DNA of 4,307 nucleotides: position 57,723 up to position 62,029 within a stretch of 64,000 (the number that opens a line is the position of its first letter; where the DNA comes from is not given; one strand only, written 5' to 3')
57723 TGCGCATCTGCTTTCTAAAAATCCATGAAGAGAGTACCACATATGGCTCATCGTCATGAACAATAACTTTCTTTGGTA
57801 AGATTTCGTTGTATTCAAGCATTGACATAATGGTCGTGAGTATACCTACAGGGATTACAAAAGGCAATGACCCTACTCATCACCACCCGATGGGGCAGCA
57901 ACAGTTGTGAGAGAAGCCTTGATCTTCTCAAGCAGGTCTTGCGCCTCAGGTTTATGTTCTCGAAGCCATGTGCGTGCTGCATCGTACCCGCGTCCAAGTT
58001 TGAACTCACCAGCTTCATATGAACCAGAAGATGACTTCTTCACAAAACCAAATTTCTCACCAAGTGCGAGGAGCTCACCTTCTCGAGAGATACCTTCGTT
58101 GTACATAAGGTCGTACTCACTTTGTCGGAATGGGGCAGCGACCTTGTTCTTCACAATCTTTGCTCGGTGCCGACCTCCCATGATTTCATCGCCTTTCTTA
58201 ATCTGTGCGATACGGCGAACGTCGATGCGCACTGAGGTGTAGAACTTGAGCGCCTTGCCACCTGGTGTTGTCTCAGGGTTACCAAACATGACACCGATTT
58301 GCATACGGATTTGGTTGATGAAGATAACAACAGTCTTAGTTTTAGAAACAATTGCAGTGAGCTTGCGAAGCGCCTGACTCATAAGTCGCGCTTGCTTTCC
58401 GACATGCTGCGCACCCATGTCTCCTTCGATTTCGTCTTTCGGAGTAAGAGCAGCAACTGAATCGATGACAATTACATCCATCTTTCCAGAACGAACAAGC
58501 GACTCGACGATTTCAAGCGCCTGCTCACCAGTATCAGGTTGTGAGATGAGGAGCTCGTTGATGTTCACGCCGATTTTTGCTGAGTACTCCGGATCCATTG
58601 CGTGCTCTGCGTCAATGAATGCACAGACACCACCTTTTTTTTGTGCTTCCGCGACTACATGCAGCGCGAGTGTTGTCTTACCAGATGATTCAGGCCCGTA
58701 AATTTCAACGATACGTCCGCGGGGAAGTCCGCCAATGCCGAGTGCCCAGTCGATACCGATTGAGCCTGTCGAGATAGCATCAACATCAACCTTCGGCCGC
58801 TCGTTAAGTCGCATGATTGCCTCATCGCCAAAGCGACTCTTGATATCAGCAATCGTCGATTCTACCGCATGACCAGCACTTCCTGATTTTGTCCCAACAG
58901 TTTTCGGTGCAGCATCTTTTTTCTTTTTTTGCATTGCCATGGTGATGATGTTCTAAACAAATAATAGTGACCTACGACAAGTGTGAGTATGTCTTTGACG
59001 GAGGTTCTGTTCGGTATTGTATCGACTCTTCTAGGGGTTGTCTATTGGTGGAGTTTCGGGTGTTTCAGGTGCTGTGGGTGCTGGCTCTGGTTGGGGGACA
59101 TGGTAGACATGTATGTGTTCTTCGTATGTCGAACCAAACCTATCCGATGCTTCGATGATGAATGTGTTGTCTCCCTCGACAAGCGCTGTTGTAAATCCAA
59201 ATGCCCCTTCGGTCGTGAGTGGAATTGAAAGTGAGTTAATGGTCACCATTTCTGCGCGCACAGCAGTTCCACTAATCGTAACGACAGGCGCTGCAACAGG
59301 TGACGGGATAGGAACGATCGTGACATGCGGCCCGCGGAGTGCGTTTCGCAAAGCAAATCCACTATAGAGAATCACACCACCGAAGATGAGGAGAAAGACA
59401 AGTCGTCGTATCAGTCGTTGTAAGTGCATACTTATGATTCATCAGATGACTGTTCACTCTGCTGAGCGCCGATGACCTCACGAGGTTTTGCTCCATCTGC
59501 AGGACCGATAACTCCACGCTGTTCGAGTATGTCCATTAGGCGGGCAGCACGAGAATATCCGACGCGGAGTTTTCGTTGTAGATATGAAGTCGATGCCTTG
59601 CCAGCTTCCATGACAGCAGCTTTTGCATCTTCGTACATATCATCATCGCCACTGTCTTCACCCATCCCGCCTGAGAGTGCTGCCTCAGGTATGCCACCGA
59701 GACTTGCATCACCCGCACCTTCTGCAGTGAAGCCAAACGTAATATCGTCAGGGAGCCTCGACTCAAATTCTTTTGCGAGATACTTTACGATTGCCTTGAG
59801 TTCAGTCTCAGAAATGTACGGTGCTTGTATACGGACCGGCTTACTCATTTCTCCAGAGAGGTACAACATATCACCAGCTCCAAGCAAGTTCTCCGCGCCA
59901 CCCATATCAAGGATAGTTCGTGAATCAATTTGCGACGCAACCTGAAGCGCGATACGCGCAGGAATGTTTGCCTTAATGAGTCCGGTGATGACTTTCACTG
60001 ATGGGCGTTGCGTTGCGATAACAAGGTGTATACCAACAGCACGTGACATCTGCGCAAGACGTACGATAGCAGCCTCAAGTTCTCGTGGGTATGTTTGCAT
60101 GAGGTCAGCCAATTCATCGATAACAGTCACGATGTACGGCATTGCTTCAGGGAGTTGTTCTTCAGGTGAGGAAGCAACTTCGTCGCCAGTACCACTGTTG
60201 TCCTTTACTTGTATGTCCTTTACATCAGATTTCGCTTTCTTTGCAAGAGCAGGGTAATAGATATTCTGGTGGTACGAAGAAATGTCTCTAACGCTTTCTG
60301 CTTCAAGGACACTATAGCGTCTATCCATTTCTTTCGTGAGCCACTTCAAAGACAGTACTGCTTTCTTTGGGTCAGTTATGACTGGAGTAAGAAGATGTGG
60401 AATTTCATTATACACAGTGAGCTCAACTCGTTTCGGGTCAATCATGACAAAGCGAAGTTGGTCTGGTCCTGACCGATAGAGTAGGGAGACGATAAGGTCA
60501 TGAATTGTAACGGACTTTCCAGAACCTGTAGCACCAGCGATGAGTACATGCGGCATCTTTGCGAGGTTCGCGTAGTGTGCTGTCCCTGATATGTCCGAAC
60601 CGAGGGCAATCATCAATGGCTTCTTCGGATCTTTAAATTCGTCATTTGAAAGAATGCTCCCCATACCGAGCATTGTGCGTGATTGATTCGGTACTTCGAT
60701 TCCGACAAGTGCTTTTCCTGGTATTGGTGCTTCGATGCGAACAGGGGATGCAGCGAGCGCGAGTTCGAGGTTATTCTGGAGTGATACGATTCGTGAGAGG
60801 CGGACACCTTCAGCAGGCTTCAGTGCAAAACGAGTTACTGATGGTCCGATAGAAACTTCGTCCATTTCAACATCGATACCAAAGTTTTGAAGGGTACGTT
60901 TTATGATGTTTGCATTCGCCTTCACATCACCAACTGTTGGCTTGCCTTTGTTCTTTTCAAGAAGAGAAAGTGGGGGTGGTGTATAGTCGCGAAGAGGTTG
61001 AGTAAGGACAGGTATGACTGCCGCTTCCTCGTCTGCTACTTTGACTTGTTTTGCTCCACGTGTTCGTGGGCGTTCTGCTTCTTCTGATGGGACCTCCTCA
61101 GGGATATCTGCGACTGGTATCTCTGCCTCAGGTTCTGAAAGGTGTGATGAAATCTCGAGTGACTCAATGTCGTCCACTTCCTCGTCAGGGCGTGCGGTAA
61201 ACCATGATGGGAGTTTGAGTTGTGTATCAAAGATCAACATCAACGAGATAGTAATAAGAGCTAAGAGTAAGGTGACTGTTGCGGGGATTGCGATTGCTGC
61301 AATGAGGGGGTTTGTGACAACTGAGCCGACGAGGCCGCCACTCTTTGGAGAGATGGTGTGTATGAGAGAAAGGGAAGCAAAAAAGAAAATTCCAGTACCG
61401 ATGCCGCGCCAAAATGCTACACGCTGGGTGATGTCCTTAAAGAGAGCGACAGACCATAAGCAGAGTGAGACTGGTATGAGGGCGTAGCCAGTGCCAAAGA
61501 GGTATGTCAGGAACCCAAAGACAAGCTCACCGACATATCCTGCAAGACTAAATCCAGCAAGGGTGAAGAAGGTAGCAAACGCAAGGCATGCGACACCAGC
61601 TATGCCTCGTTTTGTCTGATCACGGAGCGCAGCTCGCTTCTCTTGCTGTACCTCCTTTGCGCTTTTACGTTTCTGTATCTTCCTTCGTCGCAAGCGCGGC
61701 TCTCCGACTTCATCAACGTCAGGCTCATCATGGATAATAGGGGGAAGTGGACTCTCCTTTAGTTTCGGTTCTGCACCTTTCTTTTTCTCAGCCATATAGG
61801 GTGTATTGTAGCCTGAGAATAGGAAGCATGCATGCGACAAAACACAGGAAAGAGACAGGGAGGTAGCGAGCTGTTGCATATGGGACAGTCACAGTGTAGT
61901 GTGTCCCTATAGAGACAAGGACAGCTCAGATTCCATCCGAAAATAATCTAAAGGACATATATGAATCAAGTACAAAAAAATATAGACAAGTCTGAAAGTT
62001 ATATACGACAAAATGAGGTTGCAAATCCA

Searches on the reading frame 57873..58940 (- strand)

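Call 68: search_protein_families(library=pfam, proteins=[window:57873-58940:-], max_evalue=0.00001)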
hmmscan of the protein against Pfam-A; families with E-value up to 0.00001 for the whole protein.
window:57873-58940:- (355 aa): 5 families
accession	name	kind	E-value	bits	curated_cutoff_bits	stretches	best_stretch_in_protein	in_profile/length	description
PF00154.27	RecA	-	9.5e-135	448.5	27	1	25-285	2-262/262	recA bacterial DNA recombination protein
PF08423.17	Rad51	-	2.7e-10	40.4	22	1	55-243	7-211/244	Rad51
PF06745.19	ATPase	-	2e-08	34.3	26.6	0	57-165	2-131/231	KaiC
PF01637.24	ATPase_2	-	3e-06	27.7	33.2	1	76-213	21-121/225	ATPase domain predominantly from Archaea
PF13481.12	AAA_25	-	3.5e-06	27.2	27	0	51-169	10-159/195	AAA domain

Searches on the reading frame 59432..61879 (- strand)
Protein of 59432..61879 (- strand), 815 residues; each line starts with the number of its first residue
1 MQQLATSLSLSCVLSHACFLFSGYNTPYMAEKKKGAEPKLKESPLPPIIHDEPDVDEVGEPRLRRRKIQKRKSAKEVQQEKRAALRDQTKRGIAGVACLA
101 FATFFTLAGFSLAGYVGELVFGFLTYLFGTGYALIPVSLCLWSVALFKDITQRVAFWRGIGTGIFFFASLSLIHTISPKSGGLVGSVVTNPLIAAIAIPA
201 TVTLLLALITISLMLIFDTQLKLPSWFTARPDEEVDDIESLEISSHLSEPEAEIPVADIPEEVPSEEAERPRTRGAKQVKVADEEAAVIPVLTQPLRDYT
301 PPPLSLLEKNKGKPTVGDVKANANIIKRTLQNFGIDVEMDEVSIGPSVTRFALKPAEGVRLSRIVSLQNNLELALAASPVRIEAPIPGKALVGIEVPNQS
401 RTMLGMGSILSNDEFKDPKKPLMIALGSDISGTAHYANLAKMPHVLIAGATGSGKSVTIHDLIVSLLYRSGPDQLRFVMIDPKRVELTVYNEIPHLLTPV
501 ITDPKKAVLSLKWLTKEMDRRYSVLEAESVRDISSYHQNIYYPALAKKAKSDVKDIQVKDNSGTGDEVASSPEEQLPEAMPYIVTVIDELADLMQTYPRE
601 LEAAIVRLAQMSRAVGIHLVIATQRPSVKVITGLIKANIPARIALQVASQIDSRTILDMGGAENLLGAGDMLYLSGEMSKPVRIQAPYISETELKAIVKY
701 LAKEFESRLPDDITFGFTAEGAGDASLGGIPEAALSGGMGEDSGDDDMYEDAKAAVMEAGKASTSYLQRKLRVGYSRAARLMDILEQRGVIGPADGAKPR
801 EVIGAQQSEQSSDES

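Call 19: search_protein_families(library=ncbifam, proteins=[window:59432-61879:-], max_evalue=1e-10)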
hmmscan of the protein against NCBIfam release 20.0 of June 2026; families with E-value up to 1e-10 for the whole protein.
window:59432-61879:- (815 aa): 5 families
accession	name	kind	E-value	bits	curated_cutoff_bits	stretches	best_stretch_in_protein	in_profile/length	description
NF007615.0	PRK10263.1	equivalog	1.1e-122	411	1566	1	321-803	889-1349/1355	DNA translocase FtsK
TIGR03928.1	T7_EssCb_Firm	equivalog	2.4e-29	101.7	778.4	1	442-669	469-665/1296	type VII secretion protein EssC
TIGR03924.1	T7SS_EccC_a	equivalog_domain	3.1e-25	89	509.15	1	578-691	560-671/673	type VII secretion protein EccCa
TIGR03925.1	T7SS_EccC_b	equivalog_domain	1.1e-14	53.7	346.55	0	420-493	338-412/564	type VII secretion protein EccCb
NF041214.1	plasmid_TraB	equivalog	3.9e-13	48.8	800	1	444-657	250-419/639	plasmid transfer protein TraB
